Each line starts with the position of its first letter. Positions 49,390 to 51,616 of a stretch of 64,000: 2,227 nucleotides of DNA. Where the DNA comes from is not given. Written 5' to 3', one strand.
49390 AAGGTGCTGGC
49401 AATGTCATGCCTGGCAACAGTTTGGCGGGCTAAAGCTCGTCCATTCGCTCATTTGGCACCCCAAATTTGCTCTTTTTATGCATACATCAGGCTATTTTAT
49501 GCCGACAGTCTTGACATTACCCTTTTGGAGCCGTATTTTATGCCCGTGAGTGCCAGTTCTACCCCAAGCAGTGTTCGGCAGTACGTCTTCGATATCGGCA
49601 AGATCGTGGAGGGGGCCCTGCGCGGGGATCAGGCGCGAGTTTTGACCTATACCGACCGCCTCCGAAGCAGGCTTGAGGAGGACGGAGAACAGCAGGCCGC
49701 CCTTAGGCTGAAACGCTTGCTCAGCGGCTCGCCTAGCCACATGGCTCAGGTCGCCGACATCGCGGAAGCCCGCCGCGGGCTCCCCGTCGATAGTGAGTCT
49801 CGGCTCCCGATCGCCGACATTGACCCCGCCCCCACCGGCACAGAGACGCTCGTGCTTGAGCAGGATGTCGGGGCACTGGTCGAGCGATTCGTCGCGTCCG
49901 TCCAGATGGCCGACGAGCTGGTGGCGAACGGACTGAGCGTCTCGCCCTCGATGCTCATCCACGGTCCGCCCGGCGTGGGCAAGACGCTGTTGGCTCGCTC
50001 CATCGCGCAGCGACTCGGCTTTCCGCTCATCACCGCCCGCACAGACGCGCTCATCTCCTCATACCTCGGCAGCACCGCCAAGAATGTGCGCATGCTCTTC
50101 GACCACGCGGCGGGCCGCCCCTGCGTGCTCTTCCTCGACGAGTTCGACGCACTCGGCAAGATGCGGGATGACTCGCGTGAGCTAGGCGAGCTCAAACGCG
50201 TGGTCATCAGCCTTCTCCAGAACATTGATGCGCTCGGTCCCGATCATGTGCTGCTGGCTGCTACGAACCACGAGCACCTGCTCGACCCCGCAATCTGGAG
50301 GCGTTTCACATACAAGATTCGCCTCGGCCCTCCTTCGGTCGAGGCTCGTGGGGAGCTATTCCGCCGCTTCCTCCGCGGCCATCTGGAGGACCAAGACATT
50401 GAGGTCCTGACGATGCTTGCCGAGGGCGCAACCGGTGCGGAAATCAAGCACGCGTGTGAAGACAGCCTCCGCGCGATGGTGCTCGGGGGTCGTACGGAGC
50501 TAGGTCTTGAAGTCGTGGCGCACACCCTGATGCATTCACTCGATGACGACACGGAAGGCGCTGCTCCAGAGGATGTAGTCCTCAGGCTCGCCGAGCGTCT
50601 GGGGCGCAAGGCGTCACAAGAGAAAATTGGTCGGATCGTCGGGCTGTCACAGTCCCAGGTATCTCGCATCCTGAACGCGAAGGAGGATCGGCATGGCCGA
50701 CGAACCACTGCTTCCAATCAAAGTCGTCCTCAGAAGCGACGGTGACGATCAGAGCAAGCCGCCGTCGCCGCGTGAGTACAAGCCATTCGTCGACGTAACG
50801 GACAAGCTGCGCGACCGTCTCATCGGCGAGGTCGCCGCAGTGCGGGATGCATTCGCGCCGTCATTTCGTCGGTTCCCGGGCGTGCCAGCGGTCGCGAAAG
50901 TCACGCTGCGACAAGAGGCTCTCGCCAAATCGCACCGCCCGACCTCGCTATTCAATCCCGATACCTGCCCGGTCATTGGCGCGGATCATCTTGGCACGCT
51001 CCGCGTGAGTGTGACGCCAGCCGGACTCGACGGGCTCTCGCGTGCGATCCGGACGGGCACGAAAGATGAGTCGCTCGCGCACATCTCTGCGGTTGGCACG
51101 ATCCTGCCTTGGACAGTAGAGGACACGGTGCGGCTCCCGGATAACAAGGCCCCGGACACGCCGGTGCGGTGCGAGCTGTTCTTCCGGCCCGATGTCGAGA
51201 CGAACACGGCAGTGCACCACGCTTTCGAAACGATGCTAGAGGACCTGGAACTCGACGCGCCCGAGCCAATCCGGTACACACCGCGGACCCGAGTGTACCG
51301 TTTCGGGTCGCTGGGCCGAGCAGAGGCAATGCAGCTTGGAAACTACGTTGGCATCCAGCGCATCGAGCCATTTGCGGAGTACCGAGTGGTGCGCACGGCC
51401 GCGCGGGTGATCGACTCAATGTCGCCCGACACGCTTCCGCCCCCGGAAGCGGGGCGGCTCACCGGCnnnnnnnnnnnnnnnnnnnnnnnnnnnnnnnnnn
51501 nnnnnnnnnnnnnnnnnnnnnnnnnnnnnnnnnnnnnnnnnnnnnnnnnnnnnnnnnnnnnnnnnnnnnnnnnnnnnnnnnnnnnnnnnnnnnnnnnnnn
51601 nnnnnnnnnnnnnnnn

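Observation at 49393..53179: Overlapping AAA+ ATPase / cytoplasmic S8 subtilase cassette on the mobile element: IetAS-like defence candidate with unexplained domains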

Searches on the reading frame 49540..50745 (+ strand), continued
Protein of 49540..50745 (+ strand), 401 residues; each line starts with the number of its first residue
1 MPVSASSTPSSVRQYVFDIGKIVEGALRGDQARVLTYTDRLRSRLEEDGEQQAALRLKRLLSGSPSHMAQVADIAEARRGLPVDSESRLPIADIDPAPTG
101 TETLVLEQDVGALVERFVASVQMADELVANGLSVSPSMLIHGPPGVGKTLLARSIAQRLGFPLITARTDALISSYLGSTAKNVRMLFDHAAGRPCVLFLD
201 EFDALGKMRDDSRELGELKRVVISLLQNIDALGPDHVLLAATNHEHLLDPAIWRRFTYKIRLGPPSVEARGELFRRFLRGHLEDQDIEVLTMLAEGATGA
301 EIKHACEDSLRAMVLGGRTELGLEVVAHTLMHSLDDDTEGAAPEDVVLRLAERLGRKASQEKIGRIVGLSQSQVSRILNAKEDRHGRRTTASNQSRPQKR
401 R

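Call 42: fold_search(model_id=the predicted structure, library=pdb)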
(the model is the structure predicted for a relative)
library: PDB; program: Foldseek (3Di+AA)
matches with E <= 10: 1877; with E <= 0.001: 1463
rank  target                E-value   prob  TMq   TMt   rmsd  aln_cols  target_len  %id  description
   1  9e8g_A                1.1e-14  1.00  0.50  0.50  24.3       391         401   23  Nub1/Fat10-processing human 26S proteasome bound to Txnl1 with Rpt5 at top of spiral staircase (released 2024-12-04)
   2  9bv1_A                2.6e-14  1.00  0.50  0.49   4.6       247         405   28  M2A Midnolin-Proteasome (translocating) (released 2025-06-11)
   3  3h4m_A                3.0e-14  1.00  0.56  0.83   3.0       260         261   25  AAA ATPase domain of the proteasome- activating nucleotidase (released 2009-06-09)
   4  9nkg_C                3.6e-14  1.00  0.48  0.49   4.2       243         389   26  Structure of substrate engaged MIDN-bound human 26S proteasome, EB-MIDN (Composite map) (released 2025-05-07)
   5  4ww0_A                5.1e-14  1.00  0.53  0.51   4.7       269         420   25  Truncated FtsH from A. aeolicus (released 2015-05-06)
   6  6fvt_M                5.4e-14  1.00  0.55  0.53   3.9       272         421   28  26S proteasome, s1 state (released 2018-08-22)
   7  5mp9_M                5.4e-14  1.00  0.54  0.57  14.8       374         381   22  26S proteasome in presence of ATP (s1) (released 2017-03-08)
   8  8xku_E                6.9e-14  1.00  0.53  0.43   3.0       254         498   23  Cryo-EM structure of the Ycf2-FtsHi motor complex from Arabidopsis in ATP-bound state (released 2024-09-11)
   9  4ww0_B                7.6e-14  1.00  0.52  0.50   5.7       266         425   24  Truncated FtsH from A. aeolicus (released 2015-05-06)
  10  8usc_A                8.8e-14  1.00  0.53  0.51   3.8       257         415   28  Nub1/Fat10-processing human 26S proteasome (released 2024-11-06)
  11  8xku_A                9.3e-14  1.00  0.56  0.32  23.5       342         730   24  Cryo-EM structure of the Ycf2-FtsHi motor complex from Arabidopsis in ATP-bound state (released 2024-09-11)
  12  7t0v_C                1.1e-13  1.00  0.51  0.37  10.7       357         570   21  CryoEM structure of the crosslinked Rix7 AAA-ATPase (released 2022-03-02)
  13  9e8l_A                1.1e-13  1.00  0.54  0.53   3.5       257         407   28  Nub1/Fat10-processing human 26S proteasome bound to Txnl1 with Rpt4 at top of spiral staircase (released 2024-12-04)
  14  9a2p_MODEL_1_A        1.2e-13  1.00  0.54  0.35   5.3       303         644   21  Model of E. coli FtsH by in-cell photo-crosslinking MS and deep learning (released 2023-02-24)
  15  9bv1_F                1.2e-13  1.00  0.53  0.58  14.8       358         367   23  M2A Midnolin-Proteasome (translocating) (released 2025-06-11)
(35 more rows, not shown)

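Call 51: find_encoding_contigs(protein=P0134, flank=10000, max_places=4)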
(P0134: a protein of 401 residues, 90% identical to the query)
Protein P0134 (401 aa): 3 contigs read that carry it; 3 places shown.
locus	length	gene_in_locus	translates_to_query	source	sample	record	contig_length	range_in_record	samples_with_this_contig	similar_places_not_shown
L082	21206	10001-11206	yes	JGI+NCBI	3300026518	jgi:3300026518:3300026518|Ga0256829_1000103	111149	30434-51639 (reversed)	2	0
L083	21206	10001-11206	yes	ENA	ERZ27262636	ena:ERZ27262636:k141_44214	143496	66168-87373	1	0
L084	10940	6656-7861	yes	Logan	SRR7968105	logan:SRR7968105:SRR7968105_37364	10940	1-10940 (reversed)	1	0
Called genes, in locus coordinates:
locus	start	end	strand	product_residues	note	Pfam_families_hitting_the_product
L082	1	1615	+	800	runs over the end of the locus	PF12704:MacB_PCD (faint), PF02687:FtsX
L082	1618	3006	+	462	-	PF25973:BSH_CzcB (weak), PF25989:YknX_C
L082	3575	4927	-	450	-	PF00930:DPPIV_N (faint), PF26550:Tricorn_2nd (weak), PF26549:Tricorn_N, PF07676:PD40, PF26549:Tricorn_N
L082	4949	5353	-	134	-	PF08570:DUF1761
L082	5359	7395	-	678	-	PF25168:Beta-prop_WDR36-Utp21_2nd, PF25174:Beta-prop_THOC3, PF23381:Beta-prop_IFT122_1st, PF24814:WD40_Prp19, PF25173:Beta-prop_WDR3_1st, PF25175:Beta-prop_WDR5, PF25391:WD40_Gbeta, PF23414:Beta-prop_EML_2, +65 more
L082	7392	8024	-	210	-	PF08327:AHSA1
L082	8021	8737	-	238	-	PF00440:TetR_N, PF16925:TetR_C_13, PF21993:TetR_C_13_2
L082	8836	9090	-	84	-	-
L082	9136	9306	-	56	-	-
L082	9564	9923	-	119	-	PF03693:ParD_antitoxin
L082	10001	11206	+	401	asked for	PF13191:AAA_16 (faint), PF00004:AAA, PF13401:AAA_22 (faint)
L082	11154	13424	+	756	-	PF00082:Peptidase_S8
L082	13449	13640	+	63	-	PF14168:YjzC (weak)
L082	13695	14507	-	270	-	PF08401:ArdcN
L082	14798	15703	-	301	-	PF08808:RES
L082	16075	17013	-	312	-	PF04796:RepA_C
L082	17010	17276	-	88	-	-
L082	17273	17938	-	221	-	PF01656:CbiA, PF07015:VirC1 (weak), PF09140:MipZ, PF10609:ParA, PF13614:AAA_31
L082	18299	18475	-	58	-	-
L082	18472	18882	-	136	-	PF21841:DUF6900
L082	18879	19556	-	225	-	PF01555:N6_N4_Mtase (faint)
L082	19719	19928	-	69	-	-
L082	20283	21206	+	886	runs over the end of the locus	PF08751:TrwC, PF13245:AAA_19, PF13604:AAA_30, PF01443:Viral_helicase1 (weak), PF22232:TraI_hel_assoc_N, PF13538:UvrD_C_2 (faint)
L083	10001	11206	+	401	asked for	PF13191:AAA_16 (faint), PF00004:AAA, PF13401:AAA_22 (faint)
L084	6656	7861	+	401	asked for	PF13191:AAA_16 (faint), PF00004:AAA, PF13401:AAA_22 (faint)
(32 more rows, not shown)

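Call 52: find_encoding_contigs(protein=P0133, flank=10000, max_places=3)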
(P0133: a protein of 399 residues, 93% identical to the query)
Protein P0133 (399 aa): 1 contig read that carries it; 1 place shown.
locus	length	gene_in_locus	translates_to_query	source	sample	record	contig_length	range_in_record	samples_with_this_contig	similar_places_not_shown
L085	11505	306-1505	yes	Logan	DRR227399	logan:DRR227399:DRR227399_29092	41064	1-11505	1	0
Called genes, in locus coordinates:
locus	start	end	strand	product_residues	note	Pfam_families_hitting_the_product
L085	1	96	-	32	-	?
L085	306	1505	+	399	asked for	PF13191:AAA_16 (faint), PF00004:AAA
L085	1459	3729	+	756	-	PF00082:Peptidase_S8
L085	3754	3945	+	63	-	PF14168:YjzC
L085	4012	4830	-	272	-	PF08401:ArdcN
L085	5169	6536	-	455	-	-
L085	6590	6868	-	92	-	PF13560:HTH_31 (weak)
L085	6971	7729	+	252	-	-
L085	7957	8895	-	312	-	PF04796:RepA_C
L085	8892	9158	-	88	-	-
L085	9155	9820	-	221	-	PF01656:CbiA, PF07015:VirC1 (weak), PF09140:MipZ, PF10609:ParA, PF13614:AAA_31, PF16575:CLP1_P (faint)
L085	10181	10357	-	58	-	-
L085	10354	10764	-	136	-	PF21841:DUF6900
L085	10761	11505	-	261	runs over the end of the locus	-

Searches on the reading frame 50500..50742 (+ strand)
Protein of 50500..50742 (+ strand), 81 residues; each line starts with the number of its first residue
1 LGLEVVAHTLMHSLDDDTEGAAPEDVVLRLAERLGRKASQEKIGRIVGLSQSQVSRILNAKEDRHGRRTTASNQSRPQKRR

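Call 39: search_protein_families(library=pfam, proteins=[window:50500-50742:+], max_evalue=10)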
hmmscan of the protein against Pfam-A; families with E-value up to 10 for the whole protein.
window:50500-50742:+ (81 aa): 16 families
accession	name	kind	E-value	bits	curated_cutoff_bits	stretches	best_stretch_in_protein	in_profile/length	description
PF04545.22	Sigma70_r4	-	0.0003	20.7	24.1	1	30-58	15-41/50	Sigma-70, region 4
PF24034.1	DUF7343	-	0.00045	20.4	27.6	1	24-63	5-44/62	Domain of unknown function (DUF7343)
PF13560.12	HTH_31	-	0.00093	19.9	27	1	33-68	10-45/64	Helix-turn-helix domain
PF04539.22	Sigma70_r3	-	0.0019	18.7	25.3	1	29-62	12-45/78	Sigma-70 region 3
PF01381.28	HTH_3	-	0.0024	18.3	23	1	33-60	5-32/55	Helix-turn-helix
PF20432.4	Xre-like-HTH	-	0.0027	18.4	25.8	1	17-62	5-47/63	Antitoxin Xre-like helix-turn-helix domain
PF13384.12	HTH_23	-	0.0029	17.8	24.6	1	27-60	10-40/50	Homeodomain-like domain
PF13545.12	HTH_Crp_2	-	0.004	17.5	27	1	30-60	10-45/70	Crp-like helix-turn-helix domain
PF04218.19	CENP-B_N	-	0.004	17.2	21.2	1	35-63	20-48/53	CENP-B N-terminal DNA-binding domain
PF13404.12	HTH_AsnC-type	-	0.02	15.2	27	1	38-56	18-36/42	AsnC-type helix-turn-helix domain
PF13518.12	HTH_28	-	0.028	14.9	25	1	27-59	6-34/52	Helix-turn-helix domain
PF12802.13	MarR_2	-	0.043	14.4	27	1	28-59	12-42/61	MarR family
PF13412.12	HTH_24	-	0.05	13.6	21.9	1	38-62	18-42/48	Winged helix-turn-helix DNA-binding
PF04814.19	HNF-1_N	-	0.066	14.1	29.7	1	36-59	133-156/175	Hepatocyte nuclear factor 1 (HNF-1), N terminus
PF13744.12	HTH_37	-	0.13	12.6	27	1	35-63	29-57/80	Helix-turn-helix domain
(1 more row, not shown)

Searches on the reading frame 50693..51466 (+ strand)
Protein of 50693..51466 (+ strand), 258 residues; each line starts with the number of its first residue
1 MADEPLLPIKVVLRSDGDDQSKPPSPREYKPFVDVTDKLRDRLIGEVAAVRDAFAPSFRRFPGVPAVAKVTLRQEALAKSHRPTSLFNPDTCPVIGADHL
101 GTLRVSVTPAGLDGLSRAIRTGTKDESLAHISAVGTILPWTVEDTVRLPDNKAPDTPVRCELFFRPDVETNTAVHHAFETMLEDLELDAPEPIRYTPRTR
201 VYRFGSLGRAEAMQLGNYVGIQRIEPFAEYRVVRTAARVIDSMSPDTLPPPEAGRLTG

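Call 56: search_solved_structures(query=A4, max_evalue=10, show_alignments=2)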
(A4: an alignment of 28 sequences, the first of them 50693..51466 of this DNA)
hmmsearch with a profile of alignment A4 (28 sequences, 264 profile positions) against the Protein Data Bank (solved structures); distinct sequences matched with E-value up to 10: 2.
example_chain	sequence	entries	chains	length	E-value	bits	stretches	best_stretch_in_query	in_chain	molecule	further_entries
4mxm_A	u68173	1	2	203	1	11.9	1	205-241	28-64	Transcriptional regulator I2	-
4mo7_A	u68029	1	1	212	1.1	11.8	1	205-241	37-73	Transcriptional regulator I2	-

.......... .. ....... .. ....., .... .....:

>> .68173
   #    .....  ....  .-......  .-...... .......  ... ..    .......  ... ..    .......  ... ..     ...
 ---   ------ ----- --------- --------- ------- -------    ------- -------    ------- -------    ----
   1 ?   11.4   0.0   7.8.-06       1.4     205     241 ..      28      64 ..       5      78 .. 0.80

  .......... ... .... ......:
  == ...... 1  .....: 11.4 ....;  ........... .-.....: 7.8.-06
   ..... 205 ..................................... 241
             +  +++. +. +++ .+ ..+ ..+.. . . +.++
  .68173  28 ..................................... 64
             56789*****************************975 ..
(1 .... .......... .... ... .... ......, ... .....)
